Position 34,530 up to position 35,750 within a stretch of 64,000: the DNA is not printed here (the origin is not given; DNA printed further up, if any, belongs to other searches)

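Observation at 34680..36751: Low-GC two-gene cassette pairing a NucS/DUF91-like PD-(D/E)xK nuclease with a GIY-YIG-domain protein: candidate undescribed defence or addiction system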

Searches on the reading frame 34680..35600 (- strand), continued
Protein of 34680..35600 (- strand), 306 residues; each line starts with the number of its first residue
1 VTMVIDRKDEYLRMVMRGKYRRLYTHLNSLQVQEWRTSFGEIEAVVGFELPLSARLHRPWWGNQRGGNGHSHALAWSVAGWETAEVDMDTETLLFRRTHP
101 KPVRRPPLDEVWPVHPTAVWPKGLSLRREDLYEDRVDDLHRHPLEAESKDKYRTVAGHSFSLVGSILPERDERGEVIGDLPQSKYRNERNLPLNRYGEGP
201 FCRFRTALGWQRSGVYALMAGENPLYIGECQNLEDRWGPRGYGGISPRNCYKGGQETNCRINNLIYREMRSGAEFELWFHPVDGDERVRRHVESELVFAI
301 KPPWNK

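Call 61: fold_search(model_id=the predicted structure, library=pdb)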
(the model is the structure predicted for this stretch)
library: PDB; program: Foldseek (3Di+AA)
matches with E <= 10: 66; with E <= 0.001: 0
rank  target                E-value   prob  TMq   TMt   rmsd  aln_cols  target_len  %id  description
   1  1yd3                  5.3e-03  1.00  0.21  0.65   3.8        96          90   20  Crystal structure of the GIY-YIG N-terminal endonuclease domain of UvrC from Thermotoga maritima: Point mutant Y43F boun (released 2005-03-01)
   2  1yd2                  5.3e-03  1.00  0.21  0.64   3.5        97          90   24  Crystal structure of the GIY-YIG N-terminal endonuclease domain of UvrC from Thermotoga maritima: Point mutant Y19F boun (released 2005-03-01)
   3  1yd4                  1.0e-02  1.00  0.22  0.69   3.4        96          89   23  Crystal structure of the GIY-YIG N-terminal endonuclease domain of UvrC from Thermotoga maritima: Point mutant Y29F boun (released 2005-03-01)
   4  1yd5                  1.2e-02  1.00  0.21  0.62   4.0        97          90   24  Crystal structure of the GIY-YIG N-terminal endonuclease domain of UvrC from Thermotoga maritima: Point mutant N88A boun (released 2005-03-01)
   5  1ycz                  1.6e-02  1.00  0.22  0.68   3.9        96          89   24  Crystal structure of the GIY-YIG N-terminal endonuclease domain of UvrC from Thermotoga maritima (released 2005-03-01)
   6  1yd6_C                3.1e-02  1.00  0.22  0.66   3.4        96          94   14  Crystal structure of the GIY-YIG N-terminal endonuclease domain of UvrC from Bacillus caldotenax (released 2005-03-01)
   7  3mx4_D                7.9e-02  0.91  0.17  0.24   5.9       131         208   18  DNA binding and cleavage by the GIY-YIG endonuclease R.Eco29KI inactive variant E142Q (released 2010-09-08)
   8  3nic_A                8.4e-02  0.72  0.17  0.24  13.2       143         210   20  DNA binding and cleavage by the GIY-YIG endonuclease R.Eco29kI inactive variant Y49F (released 2010-09-08)
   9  3oqg_B                8.4e-02  0.63  0.20  0.32  10.8       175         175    8  Restriction endonuclease HPY188I in complex with substrate DNA (released 2010-10-20)
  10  3oqg_A                8.4e-02  0.57  0.20  0.32  19.1       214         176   10  Restriction endonuclease HPY188I in complex with substrate DNA (released 2010-10-20)
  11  3or3_A                9.4e-02  0.44  0.20  0.31  19.4       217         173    9  Restriction endonuclease HPY188I in complex with product DNA (released 2010-10-20)
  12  3nic_C                1.5e-01  0.57  0.17  0.24  11.9       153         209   17  DNA binding and cleavage by the GIY-YIG endonuclease R.Eco29kI inactive variant Y49F (released 2010-09-08)
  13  3mx1                  2.2e-01  0.72  0.20  0.28  10.7       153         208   15  The structure of GIY-YIG endonuclease R.Eco29kI (released 2010-09-08)
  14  3mx4_H                2.6e-01  0.33  0.17  0.24  18.1       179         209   17  DNA binding and cleavage by the GIY-YIG endonuclease R.Eco29KI inactive variant E142Q (released 2010-09-08)
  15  5lk7_C                7.0e-01  0.03  0.09  0.11  20.0       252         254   12  Single particle reconstruction of slow bee paralysis virus virion at pH 5.5 (released 2017-02-15)
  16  2b0l_B                7.4e-01  0.44  0.18  0.45   4.8       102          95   12  C-terminal DNA binding domain of transcriptional pleiotropic repressor CodY. (released 2006-02-21)
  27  2b0l_A                2.5e+00  0.21  0.18  0.43   4.6        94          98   11  C-terminal DNA binding domain of transcriptional pleiotropic repressor CodY. (released 2006-02-21)
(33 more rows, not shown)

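Call 63: find_encoding_contigs(protein=P0123, flank=3000, max_places=3)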
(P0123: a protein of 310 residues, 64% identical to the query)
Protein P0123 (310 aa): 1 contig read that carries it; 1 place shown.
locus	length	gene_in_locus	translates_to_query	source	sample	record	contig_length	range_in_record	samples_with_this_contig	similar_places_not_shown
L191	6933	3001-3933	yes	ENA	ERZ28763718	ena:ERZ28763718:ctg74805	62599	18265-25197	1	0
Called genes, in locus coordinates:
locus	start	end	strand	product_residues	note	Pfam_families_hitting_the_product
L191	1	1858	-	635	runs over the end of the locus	PF00145:DNA_methylase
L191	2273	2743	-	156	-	-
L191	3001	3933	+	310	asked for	PF24698:DUF7662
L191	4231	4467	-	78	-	-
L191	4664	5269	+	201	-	-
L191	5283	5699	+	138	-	-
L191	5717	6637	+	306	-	PF06508:QueC (faint)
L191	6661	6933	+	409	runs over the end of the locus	PF13560:HTH_31, PF01381:HTH_3, PF12844:HTH_19 (weak), PF06114:Peptidase_M78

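Call 64: find_encoding_contigs(protein=P0127, flank=3000, max_places=3)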
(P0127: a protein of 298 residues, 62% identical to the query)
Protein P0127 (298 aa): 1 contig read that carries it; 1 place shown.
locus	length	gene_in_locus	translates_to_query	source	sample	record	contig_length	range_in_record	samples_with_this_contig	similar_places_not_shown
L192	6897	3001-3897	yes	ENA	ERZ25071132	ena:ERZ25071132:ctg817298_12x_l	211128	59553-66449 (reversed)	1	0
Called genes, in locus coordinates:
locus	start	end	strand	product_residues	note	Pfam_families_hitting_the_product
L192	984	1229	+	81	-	-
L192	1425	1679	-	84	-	PF01436:NHL (weak)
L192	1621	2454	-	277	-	-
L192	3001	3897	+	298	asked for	PF24698:DUF7662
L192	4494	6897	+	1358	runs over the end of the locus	PF02384:N6_Mtase (faint), PF07669:Eco57I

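Call 65: find_encoding_contigs(protein=P0132, flank=3000, max_places=3)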
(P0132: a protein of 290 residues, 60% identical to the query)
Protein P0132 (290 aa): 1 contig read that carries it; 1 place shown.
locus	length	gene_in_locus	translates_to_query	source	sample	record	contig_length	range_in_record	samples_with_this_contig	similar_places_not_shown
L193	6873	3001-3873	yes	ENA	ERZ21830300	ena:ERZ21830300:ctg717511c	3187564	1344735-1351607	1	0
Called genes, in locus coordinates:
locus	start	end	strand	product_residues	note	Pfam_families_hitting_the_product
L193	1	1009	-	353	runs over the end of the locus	PF02574:S-methyl_trans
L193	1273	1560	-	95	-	-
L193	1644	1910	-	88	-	-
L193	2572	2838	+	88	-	-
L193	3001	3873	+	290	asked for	PF24698:DUF7662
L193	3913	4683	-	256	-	PF01636:APH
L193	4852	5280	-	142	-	PF00293:NUDIX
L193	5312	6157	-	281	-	PF02633:Creatininase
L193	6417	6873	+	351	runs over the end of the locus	PF08240:ADH_N, PF00107:ADH_zinc_N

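Call 71: search_protein_families(library=padloc, proteins=[P0162], max_evalue=1)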
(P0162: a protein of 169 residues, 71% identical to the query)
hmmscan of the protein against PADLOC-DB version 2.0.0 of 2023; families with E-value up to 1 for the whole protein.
P0162 (169 aa): 0 families

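Call 73: search_dna_similar(query=window:34680-35594:-, collection=plasmids, mode=protein, max_rows=15)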
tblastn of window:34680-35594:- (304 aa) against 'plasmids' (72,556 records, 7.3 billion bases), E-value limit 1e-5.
Records with a match: 15; places in all: 15; records where one place covers at least 80% of the query: 0.
Best place of each record, by identity: <60% 15.
By first word of the organism name: Phaeobacter 5; Deinococcus 2; Caballeronia 2; Haloplanus 1; Halorubrum 1; Paenisporosarcina 1; Halomicrobium 1; Paracoccus 1; Paraburkholderia 1.
By predicted mobility (MOB-suite, as given by PLSDB): non-mobilizable 8; conjugative 5; mobilizable 2.
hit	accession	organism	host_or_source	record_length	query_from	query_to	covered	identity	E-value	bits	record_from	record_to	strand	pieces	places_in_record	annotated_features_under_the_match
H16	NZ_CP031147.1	Haloplanus rubicundus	solar salt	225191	156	304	49%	43.0%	2e-27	119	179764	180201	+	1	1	GIY-YIG nuclease family protein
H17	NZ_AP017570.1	Halorubrum trapanicum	-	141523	158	304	48%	40.9%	3e-25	113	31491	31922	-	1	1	GIY-YIG nuclease family protein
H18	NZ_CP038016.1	Paenisporosarcina antarctica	Antarctica: Sea off King George Island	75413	153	303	50%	39.1%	3e-30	127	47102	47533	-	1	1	GIY-YIG nuclease family protein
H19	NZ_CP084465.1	Halomicrobium salinisoli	cell culture,gobi saline soil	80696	158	304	48%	39.6%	3e-23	107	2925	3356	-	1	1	GIY-YIG nuclease family protein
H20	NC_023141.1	Phaeobacter gallaeciensis DSM 26640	-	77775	179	303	41%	31.0%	7e-7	58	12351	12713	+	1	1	hypothetical protein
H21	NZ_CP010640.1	Phaeobacter gallaeciensis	cell culture,clam aquaculture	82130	179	303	41%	31.0%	7e-7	58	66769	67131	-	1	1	hypothetical protein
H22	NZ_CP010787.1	Phaeobacter gallaeciensis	cell culture,algae aquaculture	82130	179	303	41%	31.0%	7e-7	58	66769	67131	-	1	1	hypothetical protein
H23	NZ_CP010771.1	Phaeobacter piscinae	cell culture,fish larvae aquaculture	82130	179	303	41%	31.0%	7e-7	58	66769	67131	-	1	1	hypothetical protein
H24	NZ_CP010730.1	Phaeobacter inhibens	cell culture,clam larvae aquaculture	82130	179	303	41%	31.0%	7e-7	58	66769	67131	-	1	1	hypothetical protein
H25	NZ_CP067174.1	Paracoccus aestuarii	cell culture,isolated from tidal flat ...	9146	18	98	27%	40.2%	1e-7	60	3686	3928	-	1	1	hypothetical protein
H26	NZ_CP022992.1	Paraburkholderia aromaticivorans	-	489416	16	95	26%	38.8%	4e-6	56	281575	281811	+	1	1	hypothetical protein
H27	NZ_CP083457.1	Deinococcus taeanensis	whole organism,coastal dune soil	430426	17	91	25%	41.3%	8e-6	55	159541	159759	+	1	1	hypothetical protein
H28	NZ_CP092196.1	Deinococcus sp. KNUC1210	Setaria viridis,cell ...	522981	14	96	27%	37.3%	3e-9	66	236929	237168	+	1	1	hypothetical protein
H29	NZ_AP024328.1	Caballeronia sp. NK8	-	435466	11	100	30%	33.0%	2e-6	57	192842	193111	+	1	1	HNH endonuclease signature motif containing protein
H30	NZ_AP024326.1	Caballeronia sp. NK8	-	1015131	11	100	30%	33.0%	2e-6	57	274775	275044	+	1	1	record has no annotation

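Call 74: get_annotated_region(hit=H25, flank=2500)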
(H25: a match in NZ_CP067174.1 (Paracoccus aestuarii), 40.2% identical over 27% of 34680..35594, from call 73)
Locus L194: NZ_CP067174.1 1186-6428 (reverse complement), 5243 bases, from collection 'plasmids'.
description: Paracoccus aestuarii strain DSM 19484 plasmid p9146, complete sequence
organism: Paracoccus aestuarii (NCBI taxid 453842)
taxonomy: Bacteria; Pseudomonadota; Alphaproteobacteria; Rhodobacterales; Paracoccaceae; Paracoccus; Paracoccus aestuarii
host: -; source: cell culture,isolated from tidal flat sediment; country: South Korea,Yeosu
typing (MOB-suite, as given by PLSDB): non-mobilizable
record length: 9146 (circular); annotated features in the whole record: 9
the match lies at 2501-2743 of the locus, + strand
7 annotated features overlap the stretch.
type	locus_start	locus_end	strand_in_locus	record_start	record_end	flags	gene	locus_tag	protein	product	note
CDS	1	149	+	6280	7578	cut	mobV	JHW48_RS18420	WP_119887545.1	MobV family relaxase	GO:0006310 - DNA recombination [Evidence IEA]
CDS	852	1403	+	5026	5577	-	-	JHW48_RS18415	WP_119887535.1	helix-turn-helix domain-containing protein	-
CDS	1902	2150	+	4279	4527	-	-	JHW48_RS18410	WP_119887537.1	BrnT family toxin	-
CDS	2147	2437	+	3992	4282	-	-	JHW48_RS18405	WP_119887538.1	BrnA antitoxin family protein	-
CDS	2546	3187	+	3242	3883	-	-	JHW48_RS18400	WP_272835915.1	hypothetical protein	-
CDS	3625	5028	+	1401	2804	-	-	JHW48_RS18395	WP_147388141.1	hypothetical protein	-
CDS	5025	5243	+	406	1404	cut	-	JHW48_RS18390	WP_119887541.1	UbiA family prenyltransferase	-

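Call 75: get_annotated_region(hit=H28, flank=2500)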
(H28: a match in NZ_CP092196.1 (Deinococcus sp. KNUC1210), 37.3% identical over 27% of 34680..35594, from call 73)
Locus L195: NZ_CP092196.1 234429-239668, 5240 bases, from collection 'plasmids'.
description: Deinococcus sp. KNUC1210 plasmid unnamed9, complete sequence
organism: Deinococcus sp. KNUC1210 (NCBI taxid 2917691)
taxonomy: Bacteria; Deinococcota; Deinococci; Deinococcales; Deinococcaceae; Deinococcus; Deinococcus sp. KNUC1210
host: -; source: Setaria viridis,cell culture,rhizospheric soil; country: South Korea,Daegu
typing (MOB-suite, as given by PLSDB): non-mobilizable
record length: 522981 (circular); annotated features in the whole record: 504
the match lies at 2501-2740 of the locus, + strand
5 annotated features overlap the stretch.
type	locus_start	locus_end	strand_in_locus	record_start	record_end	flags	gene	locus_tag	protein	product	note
CDS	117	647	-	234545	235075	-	-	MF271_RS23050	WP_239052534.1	hypothetical protein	-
CDS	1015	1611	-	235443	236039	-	-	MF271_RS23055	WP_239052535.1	hypothetical protein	-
CDS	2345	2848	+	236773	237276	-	-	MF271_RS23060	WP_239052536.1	hypothetical protein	-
CDS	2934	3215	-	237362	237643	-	-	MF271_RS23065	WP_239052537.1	hypothetical protein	-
CDS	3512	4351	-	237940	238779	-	-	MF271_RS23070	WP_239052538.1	alpha/beta hydrolase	-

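Call 76: get_annotated_region(hit=H29, flank=2500)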
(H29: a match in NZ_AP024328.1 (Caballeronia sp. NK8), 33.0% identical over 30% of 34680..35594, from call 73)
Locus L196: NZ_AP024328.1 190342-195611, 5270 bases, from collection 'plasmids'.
description: Caballeronia sp. NK8 plasmid pNK84, complete sequence
organism: Caballeronia sp. NK8 (NCBI taxid 140098)
taxonomy: Bacteria; Pseudomonadota; Betaproteobacteria; Burkholderiales; Burkholderiaceae; Caballeronia; Caballeronia sp. NK8
host: -; source: -; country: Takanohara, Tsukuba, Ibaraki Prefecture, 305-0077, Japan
typing (MOB-suite, as given by PLSDB): mobilizable; relaxase MOBP
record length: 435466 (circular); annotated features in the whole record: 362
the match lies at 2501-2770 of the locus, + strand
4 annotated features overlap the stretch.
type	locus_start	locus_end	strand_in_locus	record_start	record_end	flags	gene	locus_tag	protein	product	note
CDS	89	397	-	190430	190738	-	-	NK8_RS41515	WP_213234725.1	hypothetical protein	-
CDS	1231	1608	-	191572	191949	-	-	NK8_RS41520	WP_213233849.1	hypothetical protein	-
CDS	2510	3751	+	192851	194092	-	-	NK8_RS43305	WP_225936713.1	HNH endonuclease signature motif containing protein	-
CDS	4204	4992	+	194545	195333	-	-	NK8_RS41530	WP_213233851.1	hypothetical protein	-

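Call 89: find_related_loci(query=A1, collection=viral_contigs, flank=5000)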
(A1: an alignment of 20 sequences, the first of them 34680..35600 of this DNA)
Query A1 (306 aa) in viral_contigs; peptide patterns used: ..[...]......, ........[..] (x = any residue, [..] = any of these).
7 stretches matched a pattern; 6 encode a relative of the query (tblastn E <= 1e-3); 6 distinct loci.
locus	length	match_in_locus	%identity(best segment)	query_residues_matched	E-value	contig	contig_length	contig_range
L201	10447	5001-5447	45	153-306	1e-39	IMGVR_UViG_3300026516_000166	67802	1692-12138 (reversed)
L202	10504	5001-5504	39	134-305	1e-34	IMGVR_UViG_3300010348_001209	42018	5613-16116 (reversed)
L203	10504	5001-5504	39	134-305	1e-34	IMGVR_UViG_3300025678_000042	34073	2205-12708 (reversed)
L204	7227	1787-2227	41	155-305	2e-32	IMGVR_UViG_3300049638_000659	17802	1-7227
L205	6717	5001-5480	38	144-305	4e-32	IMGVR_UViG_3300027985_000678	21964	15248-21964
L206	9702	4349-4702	36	184-300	3e-23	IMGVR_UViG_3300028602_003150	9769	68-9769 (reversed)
